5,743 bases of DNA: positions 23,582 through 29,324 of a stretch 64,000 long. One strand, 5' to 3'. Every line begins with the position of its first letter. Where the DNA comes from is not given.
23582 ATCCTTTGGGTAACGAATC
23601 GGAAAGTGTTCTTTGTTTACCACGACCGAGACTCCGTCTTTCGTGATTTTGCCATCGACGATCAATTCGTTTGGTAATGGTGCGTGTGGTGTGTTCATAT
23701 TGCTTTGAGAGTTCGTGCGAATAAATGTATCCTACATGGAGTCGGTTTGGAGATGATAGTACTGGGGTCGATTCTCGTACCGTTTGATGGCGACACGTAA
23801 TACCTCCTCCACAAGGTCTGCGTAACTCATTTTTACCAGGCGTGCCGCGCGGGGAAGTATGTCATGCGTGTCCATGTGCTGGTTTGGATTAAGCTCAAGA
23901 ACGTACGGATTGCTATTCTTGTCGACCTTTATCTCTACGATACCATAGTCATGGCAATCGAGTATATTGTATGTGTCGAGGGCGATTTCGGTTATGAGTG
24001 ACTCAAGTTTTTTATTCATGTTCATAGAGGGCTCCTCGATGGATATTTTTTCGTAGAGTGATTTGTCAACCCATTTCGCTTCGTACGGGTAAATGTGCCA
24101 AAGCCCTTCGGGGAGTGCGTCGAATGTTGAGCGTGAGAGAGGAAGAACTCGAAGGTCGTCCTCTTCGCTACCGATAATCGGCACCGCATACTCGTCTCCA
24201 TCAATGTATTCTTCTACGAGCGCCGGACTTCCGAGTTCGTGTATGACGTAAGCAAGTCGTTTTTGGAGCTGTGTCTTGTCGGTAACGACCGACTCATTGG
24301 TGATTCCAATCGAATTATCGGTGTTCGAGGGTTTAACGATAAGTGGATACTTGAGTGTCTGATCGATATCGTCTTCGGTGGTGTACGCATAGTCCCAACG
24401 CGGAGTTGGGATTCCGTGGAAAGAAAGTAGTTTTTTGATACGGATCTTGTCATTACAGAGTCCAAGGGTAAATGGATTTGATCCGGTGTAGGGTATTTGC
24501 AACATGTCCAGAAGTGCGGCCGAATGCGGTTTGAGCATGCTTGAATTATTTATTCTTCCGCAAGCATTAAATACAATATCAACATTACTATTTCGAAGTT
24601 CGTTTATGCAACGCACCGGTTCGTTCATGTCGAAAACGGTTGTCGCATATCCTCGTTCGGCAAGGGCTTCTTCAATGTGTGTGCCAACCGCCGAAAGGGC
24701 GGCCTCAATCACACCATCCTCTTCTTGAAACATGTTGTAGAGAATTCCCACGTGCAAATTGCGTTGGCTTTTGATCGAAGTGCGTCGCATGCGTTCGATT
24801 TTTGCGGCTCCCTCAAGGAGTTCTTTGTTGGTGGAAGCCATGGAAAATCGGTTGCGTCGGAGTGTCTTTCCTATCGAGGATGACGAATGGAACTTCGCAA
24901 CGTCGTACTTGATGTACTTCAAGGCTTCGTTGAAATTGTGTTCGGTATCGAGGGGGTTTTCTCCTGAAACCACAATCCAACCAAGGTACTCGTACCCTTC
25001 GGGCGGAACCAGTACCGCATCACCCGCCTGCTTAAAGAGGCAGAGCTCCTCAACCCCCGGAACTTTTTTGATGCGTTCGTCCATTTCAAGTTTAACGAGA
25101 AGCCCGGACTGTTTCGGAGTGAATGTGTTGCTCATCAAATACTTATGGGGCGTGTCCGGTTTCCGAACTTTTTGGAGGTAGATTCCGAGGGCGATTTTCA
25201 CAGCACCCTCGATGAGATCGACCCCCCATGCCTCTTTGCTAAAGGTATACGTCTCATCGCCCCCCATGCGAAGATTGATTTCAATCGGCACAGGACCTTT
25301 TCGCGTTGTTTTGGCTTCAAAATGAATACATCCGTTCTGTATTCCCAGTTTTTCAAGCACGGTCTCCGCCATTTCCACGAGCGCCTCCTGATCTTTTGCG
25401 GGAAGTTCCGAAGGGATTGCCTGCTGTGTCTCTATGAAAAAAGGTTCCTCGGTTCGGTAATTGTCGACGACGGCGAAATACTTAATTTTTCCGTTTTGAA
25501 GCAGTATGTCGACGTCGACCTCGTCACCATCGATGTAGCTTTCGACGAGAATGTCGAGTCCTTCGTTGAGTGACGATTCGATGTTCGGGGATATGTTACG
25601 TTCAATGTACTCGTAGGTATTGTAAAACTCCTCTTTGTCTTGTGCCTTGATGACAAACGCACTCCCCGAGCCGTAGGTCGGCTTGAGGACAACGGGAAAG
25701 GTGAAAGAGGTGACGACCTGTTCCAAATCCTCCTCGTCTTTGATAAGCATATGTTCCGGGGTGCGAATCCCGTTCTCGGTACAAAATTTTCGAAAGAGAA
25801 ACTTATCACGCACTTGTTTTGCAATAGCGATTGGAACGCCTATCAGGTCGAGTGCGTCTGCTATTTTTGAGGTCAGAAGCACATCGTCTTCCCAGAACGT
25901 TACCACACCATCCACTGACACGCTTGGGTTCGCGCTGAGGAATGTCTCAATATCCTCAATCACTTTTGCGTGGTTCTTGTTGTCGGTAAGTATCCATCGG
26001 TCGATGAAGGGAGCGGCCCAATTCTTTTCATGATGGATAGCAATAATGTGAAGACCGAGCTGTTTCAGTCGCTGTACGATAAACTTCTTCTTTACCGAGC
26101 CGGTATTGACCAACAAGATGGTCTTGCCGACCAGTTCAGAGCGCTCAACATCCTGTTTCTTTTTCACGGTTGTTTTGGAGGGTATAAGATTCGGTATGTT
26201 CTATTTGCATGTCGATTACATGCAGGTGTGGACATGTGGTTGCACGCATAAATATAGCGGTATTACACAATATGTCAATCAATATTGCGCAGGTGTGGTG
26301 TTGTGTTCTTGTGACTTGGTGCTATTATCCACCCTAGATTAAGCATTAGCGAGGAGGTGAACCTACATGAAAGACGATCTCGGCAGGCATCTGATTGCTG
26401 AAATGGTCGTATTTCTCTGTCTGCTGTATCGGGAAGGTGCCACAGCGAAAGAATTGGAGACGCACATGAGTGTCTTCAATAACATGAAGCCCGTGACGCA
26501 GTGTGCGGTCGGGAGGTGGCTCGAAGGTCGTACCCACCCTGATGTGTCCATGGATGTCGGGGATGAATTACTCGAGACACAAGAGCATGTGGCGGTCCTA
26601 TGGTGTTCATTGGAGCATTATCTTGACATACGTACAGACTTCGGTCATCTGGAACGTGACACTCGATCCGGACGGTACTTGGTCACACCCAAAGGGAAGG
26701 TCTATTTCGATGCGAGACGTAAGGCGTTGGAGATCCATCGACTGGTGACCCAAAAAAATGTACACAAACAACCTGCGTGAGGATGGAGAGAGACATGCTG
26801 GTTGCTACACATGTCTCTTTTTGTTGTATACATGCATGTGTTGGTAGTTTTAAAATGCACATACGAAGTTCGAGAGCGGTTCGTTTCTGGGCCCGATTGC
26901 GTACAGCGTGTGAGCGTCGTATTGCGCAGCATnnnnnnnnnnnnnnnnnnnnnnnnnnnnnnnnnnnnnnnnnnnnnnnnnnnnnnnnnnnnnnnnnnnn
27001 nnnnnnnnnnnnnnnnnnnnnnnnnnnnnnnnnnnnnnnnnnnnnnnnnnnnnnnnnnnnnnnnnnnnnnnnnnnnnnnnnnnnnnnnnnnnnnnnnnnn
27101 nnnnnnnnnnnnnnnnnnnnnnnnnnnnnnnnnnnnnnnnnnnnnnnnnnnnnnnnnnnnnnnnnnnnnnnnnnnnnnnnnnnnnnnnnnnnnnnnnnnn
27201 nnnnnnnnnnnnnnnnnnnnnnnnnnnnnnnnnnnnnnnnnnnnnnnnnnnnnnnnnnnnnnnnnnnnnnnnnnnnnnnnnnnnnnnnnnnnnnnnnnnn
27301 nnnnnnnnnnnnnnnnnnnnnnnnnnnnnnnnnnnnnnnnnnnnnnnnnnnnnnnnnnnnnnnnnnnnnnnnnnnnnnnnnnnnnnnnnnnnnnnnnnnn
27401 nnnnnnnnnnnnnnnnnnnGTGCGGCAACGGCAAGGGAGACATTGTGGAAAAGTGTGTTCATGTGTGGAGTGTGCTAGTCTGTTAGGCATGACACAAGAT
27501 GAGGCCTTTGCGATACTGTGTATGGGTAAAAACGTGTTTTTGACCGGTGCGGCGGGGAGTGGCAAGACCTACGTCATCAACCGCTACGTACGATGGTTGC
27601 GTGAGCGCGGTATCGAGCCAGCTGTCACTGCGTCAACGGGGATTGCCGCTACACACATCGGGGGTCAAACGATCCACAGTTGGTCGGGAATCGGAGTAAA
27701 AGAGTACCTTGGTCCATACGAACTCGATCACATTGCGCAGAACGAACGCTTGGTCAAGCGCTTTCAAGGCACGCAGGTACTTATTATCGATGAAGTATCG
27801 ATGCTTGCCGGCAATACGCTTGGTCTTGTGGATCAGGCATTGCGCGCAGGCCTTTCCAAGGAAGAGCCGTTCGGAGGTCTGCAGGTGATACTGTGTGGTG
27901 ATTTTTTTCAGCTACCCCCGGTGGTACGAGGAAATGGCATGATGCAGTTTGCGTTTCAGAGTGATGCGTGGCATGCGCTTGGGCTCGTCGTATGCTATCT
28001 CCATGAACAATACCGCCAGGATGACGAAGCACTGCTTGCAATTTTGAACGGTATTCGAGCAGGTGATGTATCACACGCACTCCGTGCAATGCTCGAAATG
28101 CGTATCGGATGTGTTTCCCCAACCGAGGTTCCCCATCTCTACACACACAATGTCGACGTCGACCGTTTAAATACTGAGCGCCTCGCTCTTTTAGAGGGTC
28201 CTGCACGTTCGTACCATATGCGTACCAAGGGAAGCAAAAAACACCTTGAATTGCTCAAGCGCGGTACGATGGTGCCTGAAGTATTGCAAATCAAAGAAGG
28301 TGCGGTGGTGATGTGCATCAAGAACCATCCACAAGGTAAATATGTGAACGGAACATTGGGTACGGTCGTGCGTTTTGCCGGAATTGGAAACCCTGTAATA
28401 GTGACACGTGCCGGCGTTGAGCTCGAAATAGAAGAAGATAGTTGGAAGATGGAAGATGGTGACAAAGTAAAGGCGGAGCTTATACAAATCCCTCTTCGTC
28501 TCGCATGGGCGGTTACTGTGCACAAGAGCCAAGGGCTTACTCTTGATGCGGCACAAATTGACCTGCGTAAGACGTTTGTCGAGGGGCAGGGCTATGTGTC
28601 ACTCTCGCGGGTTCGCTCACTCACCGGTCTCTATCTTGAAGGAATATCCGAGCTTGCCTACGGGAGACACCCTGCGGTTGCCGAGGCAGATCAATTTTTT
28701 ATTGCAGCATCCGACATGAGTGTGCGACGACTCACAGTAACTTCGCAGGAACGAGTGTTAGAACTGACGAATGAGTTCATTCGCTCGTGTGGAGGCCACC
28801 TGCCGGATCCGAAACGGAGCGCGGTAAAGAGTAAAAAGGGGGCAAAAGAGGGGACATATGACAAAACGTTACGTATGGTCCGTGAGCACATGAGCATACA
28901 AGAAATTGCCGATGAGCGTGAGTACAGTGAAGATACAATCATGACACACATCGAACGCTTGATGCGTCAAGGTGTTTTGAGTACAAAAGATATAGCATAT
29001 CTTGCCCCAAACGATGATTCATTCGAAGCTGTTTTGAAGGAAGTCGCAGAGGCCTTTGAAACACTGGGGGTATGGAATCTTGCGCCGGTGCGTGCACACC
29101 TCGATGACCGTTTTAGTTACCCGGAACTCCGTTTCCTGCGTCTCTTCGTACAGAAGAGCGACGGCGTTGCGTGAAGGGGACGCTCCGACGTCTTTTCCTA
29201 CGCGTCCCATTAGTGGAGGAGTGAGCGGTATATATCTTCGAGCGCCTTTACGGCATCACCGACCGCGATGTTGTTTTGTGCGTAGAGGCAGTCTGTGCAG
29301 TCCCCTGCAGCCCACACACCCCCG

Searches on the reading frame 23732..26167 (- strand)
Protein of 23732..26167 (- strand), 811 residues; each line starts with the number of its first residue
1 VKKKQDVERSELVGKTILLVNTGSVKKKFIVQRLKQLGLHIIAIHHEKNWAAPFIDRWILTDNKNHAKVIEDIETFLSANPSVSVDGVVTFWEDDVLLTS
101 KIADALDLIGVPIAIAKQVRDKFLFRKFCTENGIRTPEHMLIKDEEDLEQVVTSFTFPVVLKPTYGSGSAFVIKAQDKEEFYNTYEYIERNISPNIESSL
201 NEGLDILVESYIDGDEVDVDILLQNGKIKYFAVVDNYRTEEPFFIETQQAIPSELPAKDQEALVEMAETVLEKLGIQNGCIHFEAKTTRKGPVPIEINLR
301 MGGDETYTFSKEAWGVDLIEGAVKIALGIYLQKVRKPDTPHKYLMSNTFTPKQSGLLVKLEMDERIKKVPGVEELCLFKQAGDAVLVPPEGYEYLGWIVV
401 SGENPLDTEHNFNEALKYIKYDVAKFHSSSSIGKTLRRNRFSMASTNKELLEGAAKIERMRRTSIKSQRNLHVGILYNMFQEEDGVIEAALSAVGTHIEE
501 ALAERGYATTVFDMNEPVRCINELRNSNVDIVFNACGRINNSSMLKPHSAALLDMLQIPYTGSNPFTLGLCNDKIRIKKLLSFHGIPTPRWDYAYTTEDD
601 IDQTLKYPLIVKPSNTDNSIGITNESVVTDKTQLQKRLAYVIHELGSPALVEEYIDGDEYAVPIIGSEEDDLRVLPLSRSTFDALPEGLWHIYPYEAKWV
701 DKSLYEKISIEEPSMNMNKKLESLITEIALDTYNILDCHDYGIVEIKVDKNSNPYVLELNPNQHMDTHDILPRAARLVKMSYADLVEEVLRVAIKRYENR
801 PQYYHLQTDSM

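Call 9: search_protein_families(library=pfam, proteins=[window:23732-26167:-])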
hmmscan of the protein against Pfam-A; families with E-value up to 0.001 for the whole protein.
window:23732-26167:- (811 aa): 11 families
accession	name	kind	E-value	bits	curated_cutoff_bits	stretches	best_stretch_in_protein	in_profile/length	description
PF13535.11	ATP-grasp_4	-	1.8e-31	109.4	27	2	156-304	2-156/160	ATP-grasp domain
PF07478.18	Dala_Dala_lig_C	-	3.8e-31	108.6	24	2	597-790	27-203/204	D-ala D-ala ligase C-terminus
PF02655.19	ATP-grasp_3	-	2.7e-19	70.2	23.2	2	120-303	2-159/160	ATP-grasp domain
PF02786.22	CPSase_L_D2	-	1.2e-14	54.8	19.8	1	121-333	1-210/211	Carbamoyl-phosphate synthase L chain, ATP binding domain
PF02222.28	ATP-grasp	-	1.7e-13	51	27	1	128-276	2-139/179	ATP-grasp domain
PF18603.7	LAL_C2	-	1.5e-12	48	29.4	1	349-423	3-77/78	L-amino acid ligase C-terminal domain 2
PF08443.16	RimK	-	4.1e-12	46.5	21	1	120-215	2-85/188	RimK-like ATP-grasp domain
PF15632.11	ATPgrasp_Ter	-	9.4e-11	42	29.1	1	205-338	4-120/131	ATP-grasp in the biosynthetic pathway with Ter operon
PF14397.11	ATPgrasp_ST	-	2.1e-09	37.5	31.4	1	115-216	15-124/278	Sugar-transfer associated ATP-grasp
PF01071.24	GARS_A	-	2.5e-08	34.4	27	1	122-238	3-115/194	Phosphoribosylglycinamide synthetase, ATP-grasp (A) domain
PF18130.6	ATPgrasp_N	-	2.5e-06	28.4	27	1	35-108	5-79/81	ATP-grasp N-terminal domain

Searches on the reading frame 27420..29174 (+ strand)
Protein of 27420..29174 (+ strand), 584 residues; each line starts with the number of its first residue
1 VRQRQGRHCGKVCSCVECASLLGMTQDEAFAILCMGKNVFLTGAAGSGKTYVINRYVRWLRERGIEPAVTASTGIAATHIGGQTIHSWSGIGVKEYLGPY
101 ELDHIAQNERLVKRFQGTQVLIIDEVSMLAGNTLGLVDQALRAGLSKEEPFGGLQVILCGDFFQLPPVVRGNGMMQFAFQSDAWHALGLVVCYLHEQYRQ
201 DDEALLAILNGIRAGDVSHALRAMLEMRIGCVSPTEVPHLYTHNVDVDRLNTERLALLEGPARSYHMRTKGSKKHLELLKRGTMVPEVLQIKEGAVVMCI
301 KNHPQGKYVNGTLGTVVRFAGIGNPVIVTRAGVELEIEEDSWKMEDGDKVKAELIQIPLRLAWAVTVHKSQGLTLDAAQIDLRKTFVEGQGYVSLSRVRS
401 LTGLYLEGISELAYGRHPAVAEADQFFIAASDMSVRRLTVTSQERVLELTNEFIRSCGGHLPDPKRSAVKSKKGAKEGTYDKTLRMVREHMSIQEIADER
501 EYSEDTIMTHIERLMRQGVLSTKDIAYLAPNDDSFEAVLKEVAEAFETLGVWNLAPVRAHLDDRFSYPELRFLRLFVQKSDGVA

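Call 9: search_protein_families(library=pfam, proteins=[window:27420-29174:+])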
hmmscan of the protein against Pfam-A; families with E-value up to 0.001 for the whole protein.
window:27420-29174:+ (584 aa): 7 families
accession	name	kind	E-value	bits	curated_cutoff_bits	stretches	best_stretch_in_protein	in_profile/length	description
PF05970.20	PIF1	-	1.8e-35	123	25.9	1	35-203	21-192/223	PIF1-like helicase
PF13604.12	AAA_30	-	1.2e-16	61.4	27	1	24-225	4-181/191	AAA domain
PF14493.12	HTH_40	-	2.6e-15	56.9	27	1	479-573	1-88/89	Helix-turn-helix domain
PF13245.12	AAA_19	-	3.2e-13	50.5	25.1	1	26-169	1-133/134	AAA domain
PF13401.12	AAA_22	-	1.5e-07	32.2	27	1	38-160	7-122/130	AAA domain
PF21530.3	Pif1_2B_dom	-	1.9e-05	24.7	23.9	1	277-319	4-47/47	DNA helicase Pif1, 2B domain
PF01443.25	Viral_helicase1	-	0.00039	20.7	21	0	41-130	3-72/228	Viral superfamily 1 RNA helicase core domain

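Call 52: find_homologous_proteins(query=window:27420-29171:+, max_evalue=1e-80)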
Query window:27420-29171:+ (584 aa): 7986 proteins with E <= 1e-80 among 8000 candidates; the best 120 are listed.
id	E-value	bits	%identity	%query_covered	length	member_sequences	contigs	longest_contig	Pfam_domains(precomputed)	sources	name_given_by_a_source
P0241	0.0e+0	1266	100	96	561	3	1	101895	PF05970.21,PF13604.13,PF13245.13,PF14493.13,PF13401.13,PF21530.4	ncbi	-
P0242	5.1e-281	951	72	99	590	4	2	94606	PF13412.13,PF05970.21,PF13604.13,PF13245.13,PF14493.13,PF13401.13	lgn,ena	-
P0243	3.0e-272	922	71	98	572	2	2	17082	PF05970.21,PF13604.13,PF13245.13,PF14493.13,PF13401.13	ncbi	-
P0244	1.3e-248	844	67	95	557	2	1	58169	PF05970.21,PF13604.13,PF13245.13,PF14493.13,PF13401.13,PF21530.4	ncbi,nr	ncbi:MAG: AAA family ATPase [Candidatus Pacebacteria bacterium]|nr:AAA family ATPase [Candidatus Pac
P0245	7.2e-246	835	66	95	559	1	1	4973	PF05970.21,PF13604.13,PF13245.13,PF14493.13,PF13401.13,PF21530.4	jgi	jgi:ATP-dependent DNA helicase PIF1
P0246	7.0e-225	766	61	96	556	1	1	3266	PF05970.21,PF13604.13,PF13245.13,PF14493.13,PF13401.13,PF21530.4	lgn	-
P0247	2.4e-223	761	61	95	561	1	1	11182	PF05970.21,PF13604.13,PF13245.13,PF14493.13,PF13401.13,PF21530.4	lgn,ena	-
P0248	1.8e-221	755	63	93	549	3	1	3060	PF05970.21,PF13604.13,PF13245.13,PF14493.13,PF13401.13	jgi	jgi:hypothetical protein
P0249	1.1e-220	752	63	93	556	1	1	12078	PF05970.21,PF13604.13,PF13245.13,PF14493.13,PF13401.13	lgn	-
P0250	1.6e-219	748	61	95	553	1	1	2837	PF05970.21,PF13604.13,PF13245.13,PF14493.13,PF13401.13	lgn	-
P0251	3.4e-217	741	59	95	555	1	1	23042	PF05970.21,PF13604.13,PF13245.13,PF14493.13,PF13401.13,PF21530.4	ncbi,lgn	-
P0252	9.9e-216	736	60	93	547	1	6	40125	PF05970.21,PF13604.13,PF13245.13,PF14493.13,PF13401.13,PF21530.4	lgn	-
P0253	2.9e-214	731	60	95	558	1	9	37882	PF05970.21,PF01443.25,PF13604.13,PF13245.13,PF14493.13,PF13401.13,PF21530.4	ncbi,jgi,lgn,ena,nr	ncbi:TPA: hypothetical protein DEP58_03870 [Patescibacteria group bacterium]|nr:MAG: hypothetical pr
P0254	6.5e-214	730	59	95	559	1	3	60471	PF05970.21,PF13604.13,PF13245.13,PF14493.13,PF13401.13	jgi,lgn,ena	-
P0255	2.0e-213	728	58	97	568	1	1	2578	PF05970.21,PF13604.13,PF13245.13,PF14493.13,PF13401.13,PF21530.4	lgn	-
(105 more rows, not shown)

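Call 53: find_encoding_contigs(protein=P0242, flank=10000, max_places=1)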
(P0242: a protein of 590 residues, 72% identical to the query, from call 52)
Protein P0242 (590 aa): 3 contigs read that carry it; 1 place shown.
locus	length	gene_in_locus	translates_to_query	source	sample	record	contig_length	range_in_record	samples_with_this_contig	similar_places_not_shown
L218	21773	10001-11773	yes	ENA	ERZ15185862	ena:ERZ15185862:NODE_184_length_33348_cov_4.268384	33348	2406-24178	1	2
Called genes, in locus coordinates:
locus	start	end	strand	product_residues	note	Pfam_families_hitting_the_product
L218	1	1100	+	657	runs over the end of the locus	PF00723:Glyco_hydro_15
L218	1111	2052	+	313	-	PF01699:Na_Ca_ex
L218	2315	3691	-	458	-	PF00278:Orn_DAP_Arg_deC (weak), PF02784:Orn_Arg_deC_N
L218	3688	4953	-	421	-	PF02655:ATP-grasp_3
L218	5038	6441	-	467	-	-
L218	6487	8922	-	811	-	PF18130:ATPgrasp_N, PF02222:ATP-grasp (weak), PF02655:ATP-grasp_3 (weak), PF02786:CPSase_L_D2, PF13535:ATP-grasp_4, PF18603:LAL_C2, PF02655:ATP-grasp_3, PF07478:Dala_Dala_lig_C, +4 more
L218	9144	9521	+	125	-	-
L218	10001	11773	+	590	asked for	PF05970:PIF1, PF13245:AAA_19, PF13604:AAA_30, PF13401:AAA_22 (weak), PF13412:HTH_24 (faint), PF14493:HTH_40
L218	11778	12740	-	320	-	PF00890:FAD_binding_2 (faint), PF01134:GIDA (faint), PF01266:DAO (faint), PF03486:HI0933_like (faint), PF05834:Lycopene_cycl (faint), PF07992:Pyr_redox_2, PF13738:Pyr_redox_3, PF00070:Pyr_redox (weak), +2 more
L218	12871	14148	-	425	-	PF00091:Tubulin, PF12327:FtsZ_C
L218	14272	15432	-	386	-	PF02491:SHS2_FTSA, PF11104:PilM_2 (weak), PF14450:FtsA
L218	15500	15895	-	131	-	PF02130:YbeY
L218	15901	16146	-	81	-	PF01165:Ribosomal_S21 (weak)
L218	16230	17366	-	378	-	PF03129:HGTP_anticodon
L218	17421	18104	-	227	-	PF10502:Peptidase_S26, PF00717:Peptidase_S24 (weak)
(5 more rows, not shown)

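Call 54: find_encoding_contigs(protein=P0243, flank=10000, max_places=1)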
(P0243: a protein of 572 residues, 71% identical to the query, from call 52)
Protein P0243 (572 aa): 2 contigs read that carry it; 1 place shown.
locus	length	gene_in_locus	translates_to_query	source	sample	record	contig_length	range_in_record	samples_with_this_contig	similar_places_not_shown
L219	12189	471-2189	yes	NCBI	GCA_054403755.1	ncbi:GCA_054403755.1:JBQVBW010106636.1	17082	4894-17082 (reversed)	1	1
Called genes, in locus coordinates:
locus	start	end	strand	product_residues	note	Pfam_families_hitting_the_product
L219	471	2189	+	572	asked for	PF05970:PIF1, PF13245:AAA_19, PF13604:AAA_30, PF13401:AAA_22 (weak), PF14493:HTH_40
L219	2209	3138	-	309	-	PF00890:FAD_binding_2 (faint), PF01134:GIDA (faint), PF01266:DAO (faint), PF03486:HI0933_like (faint), PF05834:Lycopene_cycl (faint), PF07992:Pyr_redox_2, PF13738:Pyr_redox_3, PF00070:Pyr_redox (weak), +2 more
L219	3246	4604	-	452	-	PF00091:Tubulin, PF12327:FtsZ_C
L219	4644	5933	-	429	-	PF02491:SHS2_FTSA, PF11104:PilM_2 (weak), PF14450:FtsA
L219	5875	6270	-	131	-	PF02130:YbeY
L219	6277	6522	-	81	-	PF01165:Ribosomal_S21 (weak)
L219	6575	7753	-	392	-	PF03129:HGTP_anticodon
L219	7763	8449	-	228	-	PF10502:Peptidase_S26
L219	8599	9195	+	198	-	PF01195:Pept_tRNA_hydro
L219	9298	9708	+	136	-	-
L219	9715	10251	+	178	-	PF02600:DsbB (weak)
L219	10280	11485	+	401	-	PF01702:TGT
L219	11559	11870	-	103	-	-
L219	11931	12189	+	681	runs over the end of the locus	PF04851:ResIII, PF17757:UvrB_inter, PF27431:UvrB_3rd, PF00271:Helicase_C, PF12344:UvrB, PF02151:UVR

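Call 55: find_encoding_contigs(protein=P0241, flank=10000, max_places=1)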
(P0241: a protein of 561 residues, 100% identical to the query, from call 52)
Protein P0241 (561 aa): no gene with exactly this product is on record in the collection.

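Call 69: list_cluster_members(proteins=[P0241, P0121, P0001])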
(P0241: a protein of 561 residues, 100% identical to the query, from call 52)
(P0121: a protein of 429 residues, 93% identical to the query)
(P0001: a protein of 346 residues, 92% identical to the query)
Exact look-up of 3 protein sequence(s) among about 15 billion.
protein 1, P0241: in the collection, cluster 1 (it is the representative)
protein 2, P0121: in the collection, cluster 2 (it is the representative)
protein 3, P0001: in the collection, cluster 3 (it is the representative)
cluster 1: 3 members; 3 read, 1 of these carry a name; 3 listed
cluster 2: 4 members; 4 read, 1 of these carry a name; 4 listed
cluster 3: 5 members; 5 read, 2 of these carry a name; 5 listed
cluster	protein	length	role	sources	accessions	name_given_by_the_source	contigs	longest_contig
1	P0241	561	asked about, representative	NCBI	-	-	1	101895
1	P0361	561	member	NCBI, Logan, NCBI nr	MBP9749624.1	MAG: AAA family ATPase [Candidatus Pacebacteria bacterium] | AAA family ATPase [Candidatus Paceibacterota bacterium]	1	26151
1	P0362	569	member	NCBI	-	-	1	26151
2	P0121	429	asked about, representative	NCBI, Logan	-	-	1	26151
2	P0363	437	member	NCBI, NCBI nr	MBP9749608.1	MAG: GIY-YIG nuclease family protein [Candidatus Pacebacteria bacterium] | GIY-YIG nuclease family protein [Candidatus Paceibacterota bacterium]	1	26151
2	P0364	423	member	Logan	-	-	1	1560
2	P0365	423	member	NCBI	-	-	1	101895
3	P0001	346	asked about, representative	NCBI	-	-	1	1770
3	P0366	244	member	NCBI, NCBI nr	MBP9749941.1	MAG: FAD-binding protein, partial [Candidatus Pacebacteria bacterium] | FAD-binding protein [Candidatus Paceibacterota bacterium]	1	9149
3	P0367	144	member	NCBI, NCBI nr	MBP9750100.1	MAG: hypothetical protein KBD21_05220, partial [Candidatus Pacebacteria bacterium] | hypothetical protein [Candidatus Paceibacterota bacterium]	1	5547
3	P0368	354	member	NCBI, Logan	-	-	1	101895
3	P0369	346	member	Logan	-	-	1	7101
